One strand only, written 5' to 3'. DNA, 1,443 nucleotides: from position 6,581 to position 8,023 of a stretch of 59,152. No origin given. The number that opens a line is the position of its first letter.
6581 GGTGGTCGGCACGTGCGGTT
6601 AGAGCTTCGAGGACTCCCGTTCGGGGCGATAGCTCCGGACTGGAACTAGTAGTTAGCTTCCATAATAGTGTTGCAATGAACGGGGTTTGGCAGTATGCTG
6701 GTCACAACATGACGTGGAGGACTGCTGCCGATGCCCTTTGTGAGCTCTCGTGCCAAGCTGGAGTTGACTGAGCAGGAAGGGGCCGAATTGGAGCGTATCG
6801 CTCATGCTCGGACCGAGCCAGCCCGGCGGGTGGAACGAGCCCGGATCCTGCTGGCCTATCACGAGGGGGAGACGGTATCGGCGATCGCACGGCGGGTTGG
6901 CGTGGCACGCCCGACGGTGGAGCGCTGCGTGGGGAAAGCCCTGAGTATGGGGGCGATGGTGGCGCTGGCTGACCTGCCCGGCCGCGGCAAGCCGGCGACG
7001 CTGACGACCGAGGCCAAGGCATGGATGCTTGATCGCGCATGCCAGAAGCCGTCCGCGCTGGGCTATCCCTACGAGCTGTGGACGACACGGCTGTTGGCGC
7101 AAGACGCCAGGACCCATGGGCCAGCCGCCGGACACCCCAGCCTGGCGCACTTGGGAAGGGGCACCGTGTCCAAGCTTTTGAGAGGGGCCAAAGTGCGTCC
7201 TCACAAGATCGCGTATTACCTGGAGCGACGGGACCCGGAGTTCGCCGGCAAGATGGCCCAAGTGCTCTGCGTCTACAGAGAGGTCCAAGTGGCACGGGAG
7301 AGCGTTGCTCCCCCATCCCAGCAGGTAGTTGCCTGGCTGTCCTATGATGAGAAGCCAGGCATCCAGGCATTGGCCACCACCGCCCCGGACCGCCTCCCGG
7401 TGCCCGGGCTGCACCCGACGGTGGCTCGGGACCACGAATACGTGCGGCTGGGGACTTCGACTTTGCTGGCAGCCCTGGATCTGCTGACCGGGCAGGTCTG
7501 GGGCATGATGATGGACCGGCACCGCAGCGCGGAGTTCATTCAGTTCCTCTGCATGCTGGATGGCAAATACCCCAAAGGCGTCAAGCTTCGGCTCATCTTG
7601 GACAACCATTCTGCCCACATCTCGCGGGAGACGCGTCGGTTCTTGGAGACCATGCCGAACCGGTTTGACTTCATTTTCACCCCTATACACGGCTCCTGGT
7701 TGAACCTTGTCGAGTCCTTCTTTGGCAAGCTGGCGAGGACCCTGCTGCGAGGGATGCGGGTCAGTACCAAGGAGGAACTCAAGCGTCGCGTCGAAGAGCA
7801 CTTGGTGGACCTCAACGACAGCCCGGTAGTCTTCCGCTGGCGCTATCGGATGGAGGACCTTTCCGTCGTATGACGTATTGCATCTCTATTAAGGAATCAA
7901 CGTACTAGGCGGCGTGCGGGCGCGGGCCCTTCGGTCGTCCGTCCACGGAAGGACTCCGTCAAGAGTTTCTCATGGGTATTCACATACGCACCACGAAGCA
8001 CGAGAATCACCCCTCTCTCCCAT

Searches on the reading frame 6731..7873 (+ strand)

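Call 54: search_protein_families(library=pfam, proteins=[window:6731-7873:+])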
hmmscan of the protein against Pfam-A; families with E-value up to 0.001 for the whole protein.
window:6731-7873:+ (380 aa): 6 families
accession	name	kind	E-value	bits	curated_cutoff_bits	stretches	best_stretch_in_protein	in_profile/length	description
PF13358.12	DDE_3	-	2.5e-16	60.3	28.6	1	232-351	27-146/146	DDE superfamily endonuclease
PF13384.12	HTH_23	-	2.1e-07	31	24.6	1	31-65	2-36/50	Homeodomain-like domain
PF13518.12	HTH_28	-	5.9e-07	29.9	25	1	35-87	1-52/52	Helix-turn-helix domain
PF13565.12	HTH_32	-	9.2e-07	29.8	33.7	1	62-130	1-61/73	Homeodomain-like domain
PF13551.12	HTH_29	-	3.2e-06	27.6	28.1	1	36-94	1-61/64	Winged helix-turn helix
PF13936.12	HTH_38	-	0.00045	20.3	27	1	35-65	9-39/44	Helix-turn-helix domain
